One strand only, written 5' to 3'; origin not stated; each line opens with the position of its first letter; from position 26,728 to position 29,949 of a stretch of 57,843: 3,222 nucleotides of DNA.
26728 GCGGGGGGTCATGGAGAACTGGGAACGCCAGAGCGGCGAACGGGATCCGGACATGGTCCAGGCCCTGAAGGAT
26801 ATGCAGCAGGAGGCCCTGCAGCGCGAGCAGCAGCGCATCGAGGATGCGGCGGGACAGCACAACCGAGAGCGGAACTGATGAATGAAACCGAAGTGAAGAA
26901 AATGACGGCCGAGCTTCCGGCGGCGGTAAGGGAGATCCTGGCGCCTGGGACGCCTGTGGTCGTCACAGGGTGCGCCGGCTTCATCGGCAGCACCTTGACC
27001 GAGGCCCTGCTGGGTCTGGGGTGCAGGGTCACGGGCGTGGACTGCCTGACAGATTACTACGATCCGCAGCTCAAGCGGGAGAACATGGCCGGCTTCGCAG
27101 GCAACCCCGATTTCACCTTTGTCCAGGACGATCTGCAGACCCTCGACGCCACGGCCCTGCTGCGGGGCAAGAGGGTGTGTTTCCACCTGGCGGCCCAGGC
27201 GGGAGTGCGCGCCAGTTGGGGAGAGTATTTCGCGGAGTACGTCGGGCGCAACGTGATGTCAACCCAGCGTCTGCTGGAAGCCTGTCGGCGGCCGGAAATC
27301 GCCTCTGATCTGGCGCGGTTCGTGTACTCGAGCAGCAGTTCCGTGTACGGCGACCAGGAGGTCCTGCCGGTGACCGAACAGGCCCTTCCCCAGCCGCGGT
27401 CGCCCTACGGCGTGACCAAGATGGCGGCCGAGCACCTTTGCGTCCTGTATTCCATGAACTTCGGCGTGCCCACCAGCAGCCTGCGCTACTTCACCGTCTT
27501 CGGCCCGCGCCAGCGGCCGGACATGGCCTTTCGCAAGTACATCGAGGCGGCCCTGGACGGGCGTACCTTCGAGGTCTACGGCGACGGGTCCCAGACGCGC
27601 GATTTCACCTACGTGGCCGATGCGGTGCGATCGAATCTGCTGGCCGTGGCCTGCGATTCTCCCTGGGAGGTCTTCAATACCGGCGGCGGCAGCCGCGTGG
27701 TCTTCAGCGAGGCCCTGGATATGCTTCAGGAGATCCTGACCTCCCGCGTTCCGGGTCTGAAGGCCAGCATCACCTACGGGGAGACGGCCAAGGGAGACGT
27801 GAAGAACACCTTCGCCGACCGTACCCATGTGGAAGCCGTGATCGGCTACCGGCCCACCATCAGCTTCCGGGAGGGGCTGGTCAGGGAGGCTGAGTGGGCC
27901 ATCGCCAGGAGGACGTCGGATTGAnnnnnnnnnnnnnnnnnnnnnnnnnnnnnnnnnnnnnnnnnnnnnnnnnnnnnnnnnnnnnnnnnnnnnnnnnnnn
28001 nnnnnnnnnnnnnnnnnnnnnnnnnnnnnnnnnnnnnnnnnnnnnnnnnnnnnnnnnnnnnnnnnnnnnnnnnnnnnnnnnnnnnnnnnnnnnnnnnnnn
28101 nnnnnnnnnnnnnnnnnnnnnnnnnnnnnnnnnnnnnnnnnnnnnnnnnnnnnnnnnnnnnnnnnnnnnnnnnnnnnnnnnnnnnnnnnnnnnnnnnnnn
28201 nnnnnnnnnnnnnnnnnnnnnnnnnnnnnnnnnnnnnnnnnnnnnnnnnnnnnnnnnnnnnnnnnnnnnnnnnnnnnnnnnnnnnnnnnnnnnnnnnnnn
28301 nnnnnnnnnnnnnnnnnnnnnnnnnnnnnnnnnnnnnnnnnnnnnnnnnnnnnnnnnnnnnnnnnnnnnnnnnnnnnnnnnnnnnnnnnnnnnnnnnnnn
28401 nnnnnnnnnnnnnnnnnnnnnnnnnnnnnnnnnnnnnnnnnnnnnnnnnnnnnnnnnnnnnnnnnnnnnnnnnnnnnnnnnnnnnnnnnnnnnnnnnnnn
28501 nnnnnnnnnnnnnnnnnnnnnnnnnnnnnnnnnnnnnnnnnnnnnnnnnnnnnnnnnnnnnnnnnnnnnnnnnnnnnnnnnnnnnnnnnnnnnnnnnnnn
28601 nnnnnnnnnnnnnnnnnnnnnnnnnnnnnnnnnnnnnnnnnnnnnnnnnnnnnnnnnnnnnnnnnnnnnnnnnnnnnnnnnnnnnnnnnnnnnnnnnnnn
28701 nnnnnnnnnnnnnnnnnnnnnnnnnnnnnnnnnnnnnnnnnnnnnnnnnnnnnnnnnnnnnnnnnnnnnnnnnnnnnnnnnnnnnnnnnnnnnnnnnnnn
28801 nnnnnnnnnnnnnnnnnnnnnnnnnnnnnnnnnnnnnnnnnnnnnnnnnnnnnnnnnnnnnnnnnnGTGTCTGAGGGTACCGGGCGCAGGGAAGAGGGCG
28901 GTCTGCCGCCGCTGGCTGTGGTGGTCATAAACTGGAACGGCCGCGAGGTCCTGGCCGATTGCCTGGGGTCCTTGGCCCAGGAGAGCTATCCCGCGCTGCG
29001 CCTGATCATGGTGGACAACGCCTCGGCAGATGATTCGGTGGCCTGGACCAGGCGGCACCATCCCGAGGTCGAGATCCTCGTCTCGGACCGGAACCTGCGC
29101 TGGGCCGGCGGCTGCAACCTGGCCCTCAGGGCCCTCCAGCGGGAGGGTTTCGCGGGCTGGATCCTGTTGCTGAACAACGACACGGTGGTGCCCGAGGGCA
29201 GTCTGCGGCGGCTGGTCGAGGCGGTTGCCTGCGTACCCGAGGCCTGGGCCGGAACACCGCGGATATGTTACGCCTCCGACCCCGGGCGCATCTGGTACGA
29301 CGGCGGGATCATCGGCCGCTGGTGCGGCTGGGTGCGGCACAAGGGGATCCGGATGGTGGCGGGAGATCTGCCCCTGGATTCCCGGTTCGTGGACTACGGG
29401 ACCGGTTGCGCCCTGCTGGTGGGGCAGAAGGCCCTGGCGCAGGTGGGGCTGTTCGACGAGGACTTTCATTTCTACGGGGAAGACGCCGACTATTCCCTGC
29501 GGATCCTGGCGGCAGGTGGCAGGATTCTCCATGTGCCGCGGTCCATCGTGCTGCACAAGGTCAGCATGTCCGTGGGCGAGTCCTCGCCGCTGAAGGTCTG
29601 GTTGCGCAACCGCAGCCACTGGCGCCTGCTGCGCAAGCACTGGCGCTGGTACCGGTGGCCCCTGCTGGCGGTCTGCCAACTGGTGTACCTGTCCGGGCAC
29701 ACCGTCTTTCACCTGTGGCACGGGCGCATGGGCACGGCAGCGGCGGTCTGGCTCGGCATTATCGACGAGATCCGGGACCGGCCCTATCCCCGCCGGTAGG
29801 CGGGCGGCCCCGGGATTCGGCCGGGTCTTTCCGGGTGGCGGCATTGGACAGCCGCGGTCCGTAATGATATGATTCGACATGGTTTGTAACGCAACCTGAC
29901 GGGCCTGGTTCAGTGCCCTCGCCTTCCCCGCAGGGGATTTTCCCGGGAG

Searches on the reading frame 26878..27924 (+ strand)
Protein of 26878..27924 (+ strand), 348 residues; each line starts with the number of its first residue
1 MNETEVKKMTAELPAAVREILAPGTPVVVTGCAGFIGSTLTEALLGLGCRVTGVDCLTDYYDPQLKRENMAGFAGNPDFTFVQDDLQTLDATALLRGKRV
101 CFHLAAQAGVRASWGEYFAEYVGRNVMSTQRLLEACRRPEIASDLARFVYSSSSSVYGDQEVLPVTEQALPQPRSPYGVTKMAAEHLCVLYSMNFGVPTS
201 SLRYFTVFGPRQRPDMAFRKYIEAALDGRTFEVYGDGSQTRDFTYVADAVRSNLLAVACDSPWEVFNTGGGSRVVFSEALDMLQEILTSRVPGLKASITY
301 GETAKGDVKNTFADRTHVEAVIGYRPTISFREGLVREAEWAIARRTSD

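Call 3: search_protein_families(library=pfam, proteins=[window:26878-27924:+], max_evalue=0.01)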
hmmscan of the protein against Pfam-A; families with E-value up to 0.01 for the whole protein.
window:26878-27924:+ (348 aa): 6 families
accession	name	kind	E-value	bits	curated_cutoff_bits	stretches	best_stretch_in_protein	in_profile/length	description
PF01370.27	Epimerase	-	3.8e-48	164.4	20.9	1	27-259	1-227/240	NAD dependent epimerase/dehydratase family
PF16363.11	GDP_Man_Dehyd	-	2.8e-47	162.2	27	1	29-334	2-329/332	GDP-mannose 4,6 dehydratase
PF01073.25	3Beta_HSD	-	7.6e-16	58.4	22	1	28-257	1-229/280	3-beta hydroxysteroid dehydrogenase/isomerase family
PF07993.18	NAD_binding_4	-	5.8e-07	29.4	20.1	1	94-209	85-209/258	Male sterility protein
PF04321.23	RmlD_sub_bind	-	3.1e-05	23.6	27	1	27-192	3-140/287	RmlD substrate binding domain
PF02719.21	Polysacc_synt_2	-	0.00032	20.4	20.2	1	27-193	1-154/293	Polysaccharide biosynthesis protein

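Call 6: search_protein_families(library=ncbifam, proteins=[window:26878-27924:+], max_evalue=0.001)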
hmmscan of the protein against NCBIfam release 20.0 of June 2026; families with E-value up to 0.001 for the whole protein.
window:26878-27924:+ (348 aa): 21 families
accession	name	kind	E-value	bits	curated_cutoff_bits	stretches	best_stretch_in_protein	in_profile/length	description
TIGR01181.1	dTDP_gluc_dehyt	equivalog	1.1e-39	136.5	365.1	1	27-344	2-314/321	dTDP-glucose 4,6-dehydratase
NF011728.1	PRK15181.1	equivalog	8.2e-38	130.3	760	1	17-345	9-341/348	Vi polysaccharide biosynthesis UDP-N-acetylglucosaminuronic acid C-4 epimerase TviC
TIGR04180.1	EDH_00030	hypoth_equivalog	3.9e-37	127.9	475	1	27-328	1-296/297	NAD-dependent 4,6-dehydratase LegB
TIGR01179.1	galE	equivalog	2.6e-32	112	262.3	1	27-340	2-324/332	UDP-glucose 4-epimerase GalE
TIGR02197.1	heptose_epim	equivalog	1.1e-26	93.8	274.6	1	27-336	1-308/316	ADP-glyceromanno-heptose 6-epimerase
NF007490.0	PRK10084.1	subfamily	1.7e-25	89.8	649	1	27-344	3-337/361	dTDP-glucose 4,6-dehydratase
NF007582.0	PRK10217.1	equivalog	1.5e-23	83.5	698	1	27-344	4-334/355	dTDP-glucose 4,6-dehydratase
NF042422.1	oxyalk_red_OleD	equivalog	1.7e-19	70.4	580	1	27-257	3-215/329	2-alkyl-3-oxoalkanoate reductase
NF043036.1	ErythonDh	equivalog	2.4e-16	59.8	325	1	27-208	3-180/321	D-erythronate dehydrogenase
NF007956.0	PRK10675.1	subfamily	5.7e-15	55.3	394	1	27-217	3-190/338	UDP-glucose 4-epimerase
NF042423.1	oxyalk_red_Shew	equivalog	6.9e-15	54.9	580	1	26-257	10-221/331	2-alkyl-3-oxoalkanoate reductase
TIGR01472.1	gmd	equivalog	2.7e-14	53.2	415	1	28-264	4-246/342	GDP-mannose 4,6-dehydratase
NF008360.0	PRK11150.1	equivalog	7.4e-13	48.4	452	1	27-321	2-286/310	ADP-glyceromanno-heptose 6-epimerase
NF047922.1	GDPFucSynFcl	equivalog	1.2e-12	47.9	500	1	103-344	59-304/308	GDP-L-fucose synthase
TIGR02622.1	CDP_4_6_dhtase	equivalog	3.7e-10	39.5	278.45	1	26-195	6-172/352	CDP-glucose 4,6-dehydratase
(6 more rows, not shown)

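Call 63: search_solved_structures(query=window:26878-27924:+, max_evalue=1e-20)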
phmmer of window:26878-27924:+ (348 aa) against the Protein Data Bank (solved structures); distinct sequences matched with E-value up to 1e-20: 35.
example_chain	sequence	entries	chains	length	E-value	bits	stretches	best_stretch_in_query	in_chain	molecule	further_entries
6zl6_A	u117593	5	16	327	1e-70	241.8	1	27-339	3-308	Epimerase domain-containing protein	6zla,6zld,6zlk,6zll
6zlj_A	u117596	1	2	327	3.7e-70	239.9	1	27-339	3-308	Epimerase domain-containing protein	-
6kv9_A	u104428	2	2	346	5.7e-60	206.4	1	23-341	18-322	MoeE5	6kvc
5u4q_A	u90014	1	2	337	3.5e-50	174.3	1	27-340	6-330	dTDP-glucose 4,6-dehydratase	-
10ke_A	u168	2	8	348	2.5e-42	148.4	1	25-340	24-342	Capsular polysaccharide biosynthesis protein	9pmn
3ru7_A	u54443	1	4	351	5.9e-41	143.9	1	20-342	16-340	WbgU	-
3ru9_A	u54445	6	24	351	6e-41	143.9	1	20-342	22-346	WbgU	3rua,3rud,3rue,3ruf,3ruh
3lu1_A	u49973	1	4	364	6.8e-41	143.7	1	20-342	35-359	WbgU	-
3ruc_A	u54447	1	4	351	1.6e-40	142.5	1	20-342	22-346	WbgU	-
6dnt_A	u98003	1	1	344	5.2e-39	137.5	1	26-344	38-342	NAD-dependent epimerase/dehydratase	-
1sb8_A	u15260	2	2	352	1.2e-38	136.3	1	21-342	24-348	wbpP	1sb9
4zrm_A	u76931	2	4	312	6.4e-37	130.7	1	27-340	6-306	UDP-glucose 4-epimerase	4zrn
3icp_A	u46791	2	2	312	2.4e-34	122.2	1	27-339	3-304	NAD-dependent epimerase/dehydratase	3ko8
6wjb_A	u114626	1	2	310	2.6e-34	122.1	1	27-336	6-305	NAD-dependent epimerase/dehydratase family protein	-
7ys8_A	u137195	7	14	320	4.3e-34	121.4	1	28-341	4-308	UDP-glucose 4-epimerase | UDP-glucose 4-epimerase along with EC 5.1.3.2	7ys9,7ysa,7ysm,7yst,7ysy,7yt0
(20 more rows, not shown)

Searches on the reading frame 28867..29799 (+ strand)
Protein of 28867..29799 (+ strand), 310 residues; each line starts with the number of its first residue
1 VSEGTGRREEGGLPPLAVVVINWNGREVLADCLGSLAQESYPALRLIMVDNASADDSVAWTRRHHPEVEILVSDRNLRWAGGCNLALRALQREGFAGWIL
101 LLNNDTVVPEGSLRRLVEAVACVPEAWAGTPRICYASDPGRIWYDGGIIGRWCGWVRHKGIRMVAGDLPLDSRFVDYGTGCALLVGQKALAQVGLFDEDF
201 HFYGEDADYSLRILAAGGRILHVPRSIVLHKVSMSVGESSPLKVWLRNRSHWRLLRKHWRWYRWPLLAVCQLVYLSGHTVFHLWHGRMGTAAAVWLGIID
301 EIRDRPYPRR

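Call 3: search_protein_families(library=pfam, proteins=[window:28867-29799:+], max_evalue=0.01)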
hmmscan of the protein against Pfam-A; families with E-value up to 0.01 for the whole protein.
window:28867-29799:+ (310 aa): 4 families
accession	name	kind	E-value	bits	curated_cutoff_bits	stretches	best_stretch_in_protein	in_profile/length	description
PF00535.33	Glycos_transf_2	-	1.3e-15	58.2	23.3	1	18-122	2-105/168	Glycosyl transferase family 2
PF13641.12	Glyco_tranf_2_3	-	3.2e-12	47.4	27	1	14-262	1-228/230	Glycosyltransferase like family 2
PF13632.12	Glyco_trans_2_3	-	7.8e-12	45.9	27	1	98-293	1-186/198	Glycosyl transferase family group 2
PF10111.15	Glyco_tranf_2_2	-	0.0097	15.9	27.3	0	173-247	160-224/276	Glycosyltransferase like family 2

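Call 6: search_protein_families(library=ncbifam, proteins=[window:28867-29799:+], max_evalue=0.001)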
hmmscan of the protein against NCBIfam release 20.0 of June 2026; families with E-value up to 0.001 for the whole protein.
window:28867-29799:+ (310 aa): 9 families
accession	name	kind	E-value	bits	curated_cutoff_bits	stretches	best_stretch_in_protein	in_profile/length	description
TIGR03965.1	mycofact_glyco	equivalog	2.9e-14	52.8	280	1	14-232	74-282/467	mycofactocin biosynthesis glycosyltransferase MftF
NF050113.1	gal_furan_GlfT1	equivalog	7.3e-08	32.1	330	1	18-218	3-194/290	galactofuranosyltransferase GlfT1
TIGR01556.1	rhamnosyltran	subfamily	5.8e-07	29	200.55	1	38-259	15-240/281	rhamnosyltransferase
TIGR03937.1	PgaC_IcaA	equivalog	1.3e-06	27.6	422.3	1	10-133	41-165/407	poly-beta-1,6-N-acetyl-D-glucosamine synthase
NF007482.0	PRK10073.1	equivalog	6.2e-05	22.1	423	1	15-69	7-64/334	glycosyltransferase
TIGR03111.1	glyc2_xrt_Gpos1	hypoth_equivalog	0.00017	20.5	363.95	1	11-64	46-101/439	TIGR03111 family XrtG-associated glycosyltransferase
TIGR03469.1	HpnB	hypoth_equivalog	0.00025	20.2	379.25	1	12-119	42-159/386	hopene-associated glycosyltransferase HpnB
TIGR04283.1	glyco_like_mftF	equivalog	0.00037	20.1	182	0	16-227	1-182/221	TIGR04283 family arsenosugar biosynthesis glycosyltransferase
NF041875.1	EPS_EpsD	equivalog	0.0007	19.1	370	0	187-233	164-209/325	exopolysaccharide biosynthesis glycosyltransferase EpsD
